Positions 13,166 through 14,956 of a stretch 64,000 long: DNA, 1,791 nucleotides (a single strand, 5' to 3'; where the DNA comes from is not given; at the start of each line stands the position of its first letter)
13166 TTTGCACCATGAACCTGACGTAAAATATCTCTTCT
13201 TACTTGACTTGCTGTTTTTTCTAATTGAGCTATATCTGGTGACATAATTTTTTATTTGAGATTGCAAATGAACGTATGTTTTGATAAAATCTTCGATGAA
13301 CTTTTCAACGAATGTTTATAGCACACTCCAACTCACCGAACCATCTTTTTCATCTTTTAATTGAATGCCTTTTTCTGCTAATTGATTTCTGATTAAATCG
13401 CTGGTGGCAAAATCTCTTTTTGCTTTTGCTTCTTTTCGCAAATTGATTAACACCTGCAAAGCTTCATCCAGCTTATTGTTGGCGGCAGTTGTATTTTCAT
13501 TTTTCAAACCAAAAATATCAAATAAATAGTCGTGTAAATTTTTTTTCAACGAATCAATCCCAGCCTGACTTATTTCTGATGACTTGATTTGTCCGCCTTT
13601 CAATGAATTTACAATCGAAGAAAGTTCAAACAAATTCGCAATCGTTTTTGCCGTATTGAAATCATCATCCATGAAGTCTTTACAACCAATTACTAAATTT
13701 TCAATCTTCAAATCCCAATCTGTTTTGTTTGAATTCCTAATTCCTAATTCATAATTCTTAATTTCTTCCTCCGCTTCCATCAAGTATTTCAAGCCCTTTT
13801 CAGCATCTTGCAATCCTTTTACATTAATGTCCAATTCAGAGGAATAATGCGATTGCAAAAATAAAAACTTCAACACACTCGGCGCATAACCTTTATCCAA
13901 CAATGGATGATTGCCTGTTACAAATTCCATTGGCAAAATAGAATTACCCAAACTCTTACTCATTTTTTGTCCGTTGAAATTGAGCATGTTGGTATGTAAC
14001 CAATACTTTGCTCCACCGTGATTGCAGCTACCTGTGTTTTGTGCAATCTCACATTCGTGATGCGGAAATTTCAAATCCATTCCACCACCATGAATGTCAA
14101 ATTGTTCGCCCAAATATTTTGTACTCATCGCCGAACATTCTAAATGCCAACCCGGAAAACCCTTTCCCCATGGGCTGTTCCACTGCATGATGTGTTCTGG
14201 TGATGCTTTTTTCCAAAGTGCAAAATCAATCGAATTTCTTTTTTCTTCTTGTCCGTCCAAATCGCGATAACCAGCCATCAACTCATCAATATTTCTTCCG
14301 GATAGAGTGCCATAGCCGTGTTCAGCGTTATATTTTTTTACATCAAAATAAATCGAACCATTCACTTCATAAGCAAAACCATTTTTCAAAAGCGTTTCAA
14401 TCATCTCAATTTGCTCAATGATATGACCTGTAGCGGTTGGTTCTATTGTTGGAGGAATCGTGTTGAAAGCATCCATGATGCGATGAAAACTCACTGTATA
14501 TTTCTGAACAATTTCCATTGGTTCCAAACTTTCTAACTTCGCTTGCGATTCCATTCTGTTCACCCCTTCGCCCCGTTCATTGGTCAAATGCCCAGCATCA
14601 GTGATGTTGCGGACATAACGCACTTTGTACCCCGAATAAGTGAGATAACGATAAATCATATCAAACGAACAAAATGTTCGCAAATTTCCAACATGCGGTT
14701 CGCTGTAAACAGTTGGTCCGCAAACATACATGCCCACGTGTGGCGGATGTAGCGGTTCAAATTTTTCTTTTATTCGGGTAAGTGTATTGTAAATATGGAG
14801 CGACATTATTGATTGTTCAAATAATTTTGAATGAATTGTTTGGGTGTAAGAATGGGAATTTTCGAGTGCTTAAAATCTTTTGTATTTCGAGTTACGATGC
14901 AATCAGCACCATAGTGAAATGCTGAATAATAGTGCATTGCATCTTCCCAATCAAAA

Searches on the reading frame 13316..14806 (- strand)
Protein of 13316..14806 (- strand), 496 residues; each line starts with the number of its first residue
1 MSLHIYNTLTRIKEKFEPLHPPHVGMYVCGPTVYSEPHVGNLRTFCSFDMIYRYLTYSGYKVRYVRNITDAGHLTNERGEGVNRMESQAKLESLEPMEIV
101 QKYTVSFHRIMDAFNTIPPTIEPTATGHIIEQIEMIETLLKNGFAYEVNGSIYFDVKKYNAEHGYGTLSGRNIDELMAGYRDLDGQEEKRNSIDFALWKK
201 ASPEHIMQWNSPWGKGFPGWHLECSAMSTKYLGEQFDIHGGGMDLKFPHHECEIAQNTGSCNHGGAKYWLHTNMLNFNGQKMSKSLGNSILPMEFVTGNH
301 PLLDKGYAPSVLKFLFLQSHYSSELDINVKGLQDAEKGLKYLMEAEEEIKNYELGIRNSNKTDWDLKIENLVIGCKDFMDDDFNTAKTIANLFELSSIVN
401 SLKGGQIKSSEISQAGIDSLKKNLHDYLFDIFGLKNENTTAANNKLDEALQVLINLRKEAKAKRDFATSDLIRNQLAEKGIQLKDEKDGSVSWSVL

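Call 86: search_solved_structures(query=window:13316-14806:-, max_evalue=1e-30, show_alignments=1)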
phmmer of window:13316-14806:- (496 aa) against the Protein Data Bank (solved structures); distinct sequences matched with E-value up to 1e-30: 8.
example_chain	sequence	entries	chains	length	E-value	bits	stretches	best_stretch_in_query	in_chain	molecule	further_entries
6ujd_A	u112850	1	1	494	1.6e-176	591.5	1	1-490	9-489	Cysteine--tRNA ligase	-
8qhp_A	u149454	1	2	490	1.9e-103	350.4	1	3-493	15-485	Cysteine--tRNA ligase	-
1li5_A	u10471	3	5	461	1.2e-91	311.5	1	3-490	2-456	CYSTEINYL-TRNA SYNTHETASE | Cysteine--tRNA ligase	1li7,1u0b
3tqo_A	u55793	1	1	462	3.4e-90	306.7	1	1-493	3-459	Cysteinyl-tRNA synthetase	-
3sp1_A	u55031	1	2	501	2.1e-62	215.1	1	2-490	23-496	Cysteinyl-tRNA synthetase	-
9yru_A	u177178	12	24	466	3.1e-57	198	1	3-434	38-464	Cysteine--tRNA ligase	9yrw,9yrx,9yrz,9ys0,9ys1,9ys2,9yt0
8hfm_A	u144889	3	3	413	2.2e-46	162.2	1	16-322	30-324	L-cysteine:1D-myo-inositol 2-amino-2-deoxy-alpha-D-glucopyranoside ligase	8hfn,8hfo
3c8z_A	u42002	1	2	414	2.2e-46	162.2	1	16-322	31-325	Cysteinyl-tRNA synthetase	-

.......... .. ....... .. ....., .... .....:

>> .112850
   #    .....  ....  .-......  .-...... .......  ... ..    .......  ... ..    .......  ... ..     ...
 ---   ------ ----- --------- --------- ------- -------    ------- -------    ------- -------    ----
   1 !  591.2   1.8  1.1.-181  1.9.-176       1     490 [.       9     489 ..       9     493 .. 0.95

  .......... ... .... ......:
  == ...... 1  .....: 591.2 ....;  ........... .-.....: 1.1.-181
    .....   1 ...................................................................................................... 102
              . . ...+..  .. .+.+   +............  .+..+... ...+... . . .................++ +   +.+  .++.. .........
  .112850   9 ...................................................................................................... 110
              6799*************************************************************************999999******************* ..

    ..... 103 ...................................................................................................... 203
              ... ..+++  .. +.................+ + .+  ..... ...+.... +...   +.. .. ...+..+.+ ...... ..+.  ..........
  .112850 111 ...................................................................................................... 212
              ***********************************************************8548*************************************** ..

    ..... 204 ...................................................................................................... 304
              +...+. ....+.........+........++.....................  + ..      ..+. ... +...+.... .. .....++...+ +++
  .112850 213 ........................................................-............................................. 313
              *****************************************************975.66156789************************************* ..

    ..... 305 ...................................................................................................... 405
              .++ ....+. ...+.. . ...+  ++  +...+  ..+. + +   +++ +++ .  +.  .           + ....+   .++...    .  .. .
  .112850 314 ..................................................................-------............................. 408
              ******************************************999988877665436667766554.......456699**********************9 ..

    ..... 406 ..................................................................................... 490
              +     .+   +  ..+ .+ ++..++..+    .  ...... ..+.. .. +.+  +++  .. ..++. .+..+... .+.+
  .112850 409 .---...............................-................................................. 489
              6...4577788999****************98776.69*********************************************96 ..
